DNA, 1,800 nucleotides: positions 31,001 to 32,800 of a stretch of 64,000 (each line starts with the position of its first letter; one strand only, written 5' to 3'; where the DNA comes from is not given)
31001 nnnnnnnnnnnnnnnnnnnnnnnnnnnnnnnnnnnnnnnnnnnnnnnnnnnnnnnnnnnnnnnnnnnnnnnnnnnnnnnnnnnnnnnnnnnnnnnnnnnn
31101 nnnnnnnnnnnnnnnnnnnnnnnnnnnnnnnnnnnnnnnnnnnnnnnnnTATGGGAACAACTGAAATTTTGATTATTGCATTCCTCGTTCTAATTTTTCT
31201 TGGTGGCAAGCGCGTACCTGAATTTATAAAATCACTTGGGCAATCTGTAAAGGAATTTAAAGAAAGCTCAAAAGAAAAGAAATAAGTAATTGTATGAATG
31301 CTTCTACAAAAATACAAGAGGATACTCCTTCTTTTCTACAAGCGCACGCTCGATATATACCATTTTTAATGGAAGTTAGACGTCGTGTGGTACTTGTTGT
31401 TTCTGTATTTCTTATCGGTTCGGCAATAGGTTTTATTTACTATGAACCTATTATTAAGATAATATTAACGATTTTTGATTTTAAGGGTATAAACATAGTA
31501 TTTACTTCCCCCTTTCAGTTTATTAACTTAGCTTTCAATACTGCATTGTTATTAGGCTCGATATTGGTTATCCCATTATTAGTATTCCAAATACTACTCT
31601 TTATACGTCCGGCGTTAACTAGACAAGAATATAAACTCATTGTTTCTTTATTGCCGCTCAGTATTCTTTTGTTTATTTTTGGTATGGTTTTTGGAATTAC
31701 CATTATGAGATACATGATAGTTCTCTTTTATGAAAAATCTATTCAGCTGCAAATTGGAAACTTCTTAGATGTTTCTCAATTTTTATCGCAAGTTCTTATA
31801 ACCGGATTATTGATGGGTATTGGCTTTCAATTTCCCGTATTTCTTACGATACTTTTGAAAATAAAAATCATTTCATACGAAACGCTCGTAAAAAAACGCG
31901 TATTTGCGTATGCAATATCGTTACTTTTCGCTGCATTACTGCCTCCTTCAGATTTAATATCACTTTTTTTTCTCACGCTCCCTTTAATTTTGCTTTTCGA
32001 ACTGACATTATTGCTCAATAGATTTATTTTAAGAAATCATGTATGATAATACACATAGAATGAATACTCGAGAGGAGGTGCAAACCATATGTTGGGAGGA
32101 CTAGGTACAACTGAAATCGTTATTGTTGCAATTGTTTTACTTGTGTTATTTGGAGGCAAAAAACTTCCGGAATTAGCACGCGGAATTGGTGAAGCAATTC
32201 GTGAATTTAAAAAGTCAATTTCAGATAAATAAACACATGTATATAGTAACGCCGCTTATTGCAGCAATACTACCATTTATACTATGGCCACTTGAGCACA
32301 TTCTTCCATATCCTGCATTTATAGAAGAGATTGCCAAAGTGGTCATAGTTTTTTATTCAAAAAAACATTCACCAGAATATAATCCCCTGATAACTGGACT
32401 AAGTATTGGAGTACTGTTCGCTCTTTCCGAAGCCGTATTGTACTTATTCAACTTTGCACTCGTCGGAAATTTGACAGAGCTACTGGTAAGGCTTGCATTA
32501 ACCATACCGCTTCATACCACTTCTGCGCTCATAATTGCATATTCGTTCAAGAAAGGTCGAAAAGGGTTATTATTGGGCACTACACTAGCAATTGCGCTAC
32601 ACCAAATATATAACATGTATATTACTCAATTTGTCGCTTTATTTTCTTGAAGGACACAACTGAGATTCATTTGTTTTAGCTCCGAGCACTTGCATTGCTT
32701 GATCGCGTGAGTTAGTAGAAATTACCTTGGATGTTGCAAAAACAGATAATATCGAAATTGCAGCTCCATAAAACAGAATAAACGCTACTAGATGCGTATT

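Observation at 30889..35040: Four TatA/E paralogs around a single TatC, one translationally coupled to a large exported coiled-coil protein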

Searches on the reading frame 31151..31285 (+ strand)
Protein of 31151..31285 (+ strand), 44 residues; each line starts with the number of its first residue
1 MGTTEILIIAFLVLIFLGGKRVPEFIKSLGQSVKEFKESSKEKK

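Call 3: search_protein_families(library=pfam, proteins=[window:31151-31285:+], max_evalue=0.01)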
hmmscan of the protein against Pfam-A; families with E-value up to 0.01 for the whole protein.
window:31151-31285:+ (44 aa): 1 family
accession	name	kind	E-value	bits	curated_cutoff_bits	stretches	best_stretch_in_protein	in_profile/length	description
PF02416.21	TatA_B_E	-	6.4e-11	41.8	21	1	2-43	2-43/53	mttA/Hcf106 family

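Call 4: search_protein_families(library=ncbifam, proteins=[window:31151-31285:+], max_evalue=0.01)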
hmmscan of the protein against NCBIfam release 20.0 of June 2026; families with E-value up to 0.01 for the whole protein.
window:31151-31285:+ (44 aa): 16 families
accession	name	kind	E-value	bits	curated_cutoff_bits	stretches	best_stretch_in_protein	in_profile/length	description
NF011430.0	PRK14861.1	subfamily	1.3e-10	40.6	62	1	1-42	5-46/61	twin arginine translocase protein A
TIGR01411.1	tatAE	subfamily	2.8e-10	39.6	53.9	1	1-43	2-44/47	twin-arginine translocase TatA/TatE family subunit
NF011429.0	PRK14857.1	equivalog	3.3e-08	33.8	77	1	2-42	7-47/91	TatA/E family twin arginine-targeting protein translocase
TIGR01410.1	tatB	equivalog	2e-07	31.4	56.5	1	1-41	3-43/80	Sec-independent protein translocase protein TatB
NF001854.0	PRK00575.1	equivalog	1e-06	29.4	72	1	2-42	5-45/94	Sec-independent protein translocase subunit TatA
NF003393.0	PRK04561.1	equivalog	2.2e-06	27.5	104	1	7-42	10-45/75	twin arginine translocase protein A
NF047942.1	TatA_Rickett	exception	2.1e-05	24.1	90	1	1-42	3-44/45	twin-arginine translocase TatA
NF002813.0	PRK02958.1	equivalog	7.2e-05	22.9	83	1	5-43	8-46/73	Sec-independent protein translocase subunit TatA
NF002402.0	PRK01470.1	equivalog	0.00011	21.7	71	1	1-42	3-44/53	twin arginine translocase protein A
NF002500.0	PRK01833.1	equivalog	0.00019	21.7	115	1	4-43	7-46/74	Sec-independent protein translocase subunit TatA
NF047941.1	TatB_Rickett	equivalog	0.00025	21.2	75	1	2-38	5-41/84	Sec-independent protein translocase subunit TatB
NF003396.0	PRK04598.1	equivalog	0.00089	19.6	121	1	5-42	8-45/81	Sec-independent protein translocase subunit TatA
NF002922.0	PRK03554.1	equivalog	0.0012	19.3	125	1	5-39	8-42/89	Sec-independent protein translocase subunit TatA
NF002960.0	PRK03625.1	equivalog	0.0016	18.7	92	1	4-41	7-44/67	twin-arginine translocase subunit TatE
NF002377.0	PRK01371.1-4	equivalog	0.0039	17.6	96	1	1-38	4-41/119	sec-independent translocase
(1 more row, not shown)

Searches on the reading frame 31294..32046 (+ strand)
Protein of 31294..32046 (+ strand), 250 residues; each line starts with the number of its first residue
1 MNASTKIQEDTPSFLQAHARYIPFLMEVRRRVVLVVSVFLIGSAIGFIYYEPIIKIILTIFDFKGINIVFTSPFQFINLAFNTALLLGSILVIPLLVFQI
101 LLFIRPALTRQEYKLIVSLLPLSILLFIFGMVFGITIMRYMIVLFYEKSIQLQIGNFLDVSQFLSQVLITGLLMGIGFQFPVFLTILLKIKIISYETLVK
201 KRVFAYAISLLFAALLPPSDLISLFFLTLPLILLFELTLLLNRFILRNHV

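Call 3: search_protein_families(library=pfam, proteins=[window:31294-32046:+], max_evalue=0.01)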
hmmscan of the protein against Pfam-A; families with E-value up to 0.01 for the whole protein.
window:31294-32046:+ (250 aa): 1 family
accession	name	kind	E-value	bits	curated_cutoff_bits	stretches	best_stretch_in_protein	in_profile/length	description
PF00902.23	TatC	-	6e-38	131.2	25.1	1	24-230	2-208/208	Sec-independent protein translocase protein (TatC)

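Call 4: search_protein_families(library=ncbifam, proteins=[window:31294-32046:+], max_evalue=0.01)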
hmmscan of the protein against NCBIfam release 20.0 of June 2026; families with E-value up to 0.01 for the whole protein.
window:31294-32046:+ (250 aa): 3 families
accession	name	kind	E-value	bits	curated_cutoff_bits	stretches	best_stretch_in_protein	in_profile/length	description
TIGR00945.1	tatC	equivalog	7.6e-33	114.2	132.7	1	24-235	4-215/215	twin-arginine translocase subunit TatC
TIGR01912.1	TatC-Arch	equivalog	7.2e-29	101.1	192.6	1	25-242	6-229/234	Sec-independent protein translocase TatC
NF008174.0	PRK10921.1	equivalog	1.9e-17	63.7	432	1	22-246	10-237/258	Sec-independent protein translocase subunit TatC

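Call 14: find_encoding_contigs(protein=window:31294-32046:+, flank=10000, max_places=6)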
Protein window:31294-32046:+ (250 aa): 3 contigs read that carry it; 2 places shown.
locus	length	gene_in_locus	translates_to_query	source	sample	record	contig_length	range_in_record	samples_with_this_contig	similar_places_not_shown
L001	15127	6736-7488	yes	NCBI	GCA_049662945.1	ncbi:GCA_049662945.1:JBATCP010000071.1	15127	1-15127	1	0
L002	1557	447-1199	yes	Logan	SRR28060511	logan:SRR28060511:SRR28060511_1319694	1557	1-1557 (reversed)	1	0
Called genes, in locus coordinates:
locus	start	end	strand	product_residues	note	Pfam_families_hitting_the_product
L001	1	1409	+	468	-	?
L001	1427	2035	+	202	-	PF01564:Spermine_synth, PF13649:Methyltransf_25 (weak)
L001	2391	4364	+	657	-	-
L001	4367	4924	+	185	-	-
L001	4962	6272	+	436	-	-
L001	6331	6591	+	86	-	PF02416:TatA_B_E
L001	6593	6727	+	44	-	PF02416:TatA_B_E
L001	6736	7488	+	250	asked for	PF00902:TatC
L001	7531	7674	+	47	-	PF02416:TatA_B_E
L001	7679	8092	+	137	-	PF13367:PrsW-protease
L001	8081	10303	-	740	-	-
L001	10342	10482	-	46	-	PF02416:TatA_B_E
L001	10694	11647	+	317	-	-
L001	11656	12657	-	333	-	PF00579:tRNA-synt_1b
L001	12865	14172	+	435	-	PF00464:SHMT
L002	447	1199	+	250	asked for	PF00902:TatC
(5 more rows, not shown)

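Call 91: find_related_loci(query=A4, collection=metagenome_contigs, flank=10000)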
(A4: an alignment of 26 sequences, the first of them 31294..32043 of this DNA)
Query A4 (250 aa) in metagenome_contigs; peptide patterns used: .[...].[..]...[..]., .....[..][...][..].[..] (x = any residue, [..] = any of these).
600 stretches matched a pattern (row limit reached: there are more); 432 encode a relative of the query (tblastn E <= 1e-3); the best 80 are kept; 80 distinct loci.
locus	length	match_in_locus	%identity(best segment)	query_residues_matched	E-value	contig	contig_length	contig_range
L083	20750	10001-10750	80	1-250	9e-129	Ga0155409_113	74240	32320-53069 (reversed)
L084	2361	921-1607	59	20-248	4e-90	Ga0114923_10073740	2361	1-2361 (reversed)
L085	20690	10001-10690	59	18-247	1e-87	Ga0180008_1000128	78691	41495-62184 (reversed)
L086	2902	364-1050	57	20-248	8e-87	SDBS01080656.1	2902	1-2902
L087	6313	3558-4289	53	6-249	1e-84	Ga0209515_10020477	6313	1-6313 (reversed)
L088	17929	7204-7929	57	3-249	2e-84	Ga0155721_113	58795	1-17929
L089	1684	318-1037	55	11-249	5e-89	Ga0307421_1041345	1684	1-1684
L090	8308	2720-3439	51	4-243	9e-84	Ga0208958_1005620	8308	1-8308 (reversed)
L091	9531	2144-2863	49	11-250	2e-82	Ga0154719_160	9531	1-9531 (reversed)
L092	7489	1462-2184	61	10-250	2e-82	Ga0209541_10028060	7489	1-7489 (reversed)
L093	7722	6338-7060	61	10-250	2e-82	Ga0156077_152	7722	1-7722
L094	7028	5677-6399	61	10-250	2e-82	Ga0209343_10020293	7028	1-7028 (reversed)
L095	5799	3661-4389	54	2-249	2e-81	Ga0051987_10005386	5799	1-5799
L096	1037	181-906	51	8-250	7e-88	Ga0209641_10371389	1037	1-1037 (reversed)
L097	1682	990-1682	54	9-239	4e-85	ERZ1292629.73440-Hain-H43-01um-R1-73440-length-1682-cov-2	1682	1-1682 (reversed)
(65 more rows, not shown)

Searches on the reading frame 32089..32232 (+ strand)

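Call 3: search_protein_families(library=pfam, proteins=[window:32089-32232:+], max_evalue=0.01)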
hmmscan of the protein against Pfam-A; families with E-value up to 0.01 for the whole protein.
window:32089-32232:+ (47 aa): 1 family
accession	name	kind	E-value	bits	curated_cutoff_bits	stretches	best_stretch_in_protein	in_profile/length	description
PF02416.21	TatA_B_E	-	8.2e-17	60.6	21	1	5-46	1-42/53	mttA/Hcf106 family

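Call 4: search_protein_families(library=ncbifam, proteins=[window:32089-32232:+], max_evalue=0.01)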
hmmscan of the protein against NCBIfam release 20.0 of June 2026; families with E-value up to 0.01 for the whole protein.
window:32089-32232:+ (47 aa): 23 families
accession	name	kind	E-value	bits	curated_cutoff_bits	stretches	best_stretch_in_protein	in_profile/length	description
TIGR01411.1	tatAE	subfamily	1.6e-17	62.8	53.9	1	4-46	1-43/47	twin-arginine translocase TatA/TatE family subunit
NF011430.0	PRK14861.1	subfamily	1.6e-15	56.3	62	1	1-44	1-44/61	twin arginine translocase protein A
NF001854.0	PRK00575.1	equivalog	1e-12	48.6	72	1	2-43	1-42/94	Sec-independent protein translocase subunit TatA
NF011429.0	PRK14857.1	equivalog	9.3e-10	38.8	77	1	4-43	5-44/91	TatA/E family twin arginine-targeting protein translocase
TIGR01410.1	tatB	equivalog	2.6e-09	37.5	56.5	1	5-46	3-44/80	Sec-independent protein translocase protein TatB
NF047942.1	TatA_Rickett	exception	6.7e-09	35.3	90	1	4-46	2-44/45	twin-arginine translocase TatA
NF002500.0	PRK01833.1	equivalog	1.4e-08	35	115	1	2-46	1-45/74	Sec-independent protein translocase subunit TatA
NF003393.0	PRK04561.1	equivalog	1.4e-08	34.5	104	1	10-46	9-45/75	twin arginine translocase protein A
NF003396.0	PRK04598.1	equivalog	2.4e-08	34.3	121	1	2-46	1-45/81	Sec-independent protein translocase subunit TatA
NF002922.0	PRK03554.1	equivalog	2.8e-08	34.2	125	1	2-46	1-45/89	Sec-independent protein translocase subunit TatA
NF002377.0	PRK01371.1-4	equivalog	6.7e-08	32.9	96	1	4-42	3-41/119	sec-independent translocase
NF002960.0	PRK03625.1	equivalog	8.3e-08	32.4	92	1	3-46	2-45/67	twin-arginine translocase subunit TatE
NF002813.0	PRK02958.1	equivalog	1.3e-07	31.6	83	1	3-46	2-45/73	Sec-independent protein translocase subunit TatA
NF001940.0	PRK00720.1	equivalog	5.8e-07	29.5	83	1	3-46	2-45/78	twin-arginine translocase TatA/TatE family subunit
NF002448.0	PRK01614.1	equivalog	6.3e-07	29.6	83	1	4-46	3-45/85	Sec-independent protein translocase subunit TatA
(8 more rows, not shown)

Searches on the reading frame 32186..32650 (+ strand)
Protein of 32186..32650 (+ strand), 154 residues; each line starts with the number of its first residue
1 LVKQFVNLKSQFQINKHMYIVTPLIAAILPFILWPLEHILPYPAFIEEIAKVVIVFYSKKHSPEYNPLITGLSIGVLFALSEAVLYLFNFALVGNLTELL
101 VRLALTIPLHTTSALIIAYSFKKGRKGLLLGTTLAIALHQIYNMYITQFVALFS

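Call 3: search_protein_families(library=pfam, proteins=[window:32186-32650:+], max_evalue=0.01)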
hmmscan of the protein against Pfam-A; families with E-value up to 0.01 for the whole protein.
window:32186-32650:+ (154 aa): 1 family
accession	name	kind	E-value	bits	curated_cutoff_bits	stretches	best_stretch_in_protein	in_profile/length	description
PF13367.11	PrsW-protease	-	1.3e-07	31.8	23.5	1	44-148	51-176/196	PrsW family intramembrane metalloprotease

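Call 4: search_protein_families(library=ncbifam, proteins=[window:32186-32650:+], max_evalue=0.01)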
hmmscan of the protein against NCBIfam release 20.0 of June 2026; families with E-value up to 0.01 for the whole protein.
window:32186-32650:+ (154 aa): 1 family
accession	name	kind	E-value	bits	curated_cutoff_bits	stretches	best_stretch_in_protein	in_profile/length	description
NF033739.1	intramemb_PrsW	equivalog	0.00023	20.9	225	1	43-148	70-183/210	glutamic-type intramembrane protease PrsW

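Call 36: search_protein_families(library=padloc, proteins=[window:32237-32650:+], max_evalue=0.01)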
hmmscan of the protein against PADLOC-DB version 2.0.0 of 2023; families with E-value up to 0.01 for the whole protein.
window:32237-32650:+ (137 aa): 0 families

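Call 37: search_protein_families(library=phrogs, proteins=[window:32237-32650:+], max_evalue=0.01)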
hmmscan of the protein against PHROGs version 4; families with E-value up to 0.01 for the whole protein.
window:32237-32650:+ (137 aa): 0 families
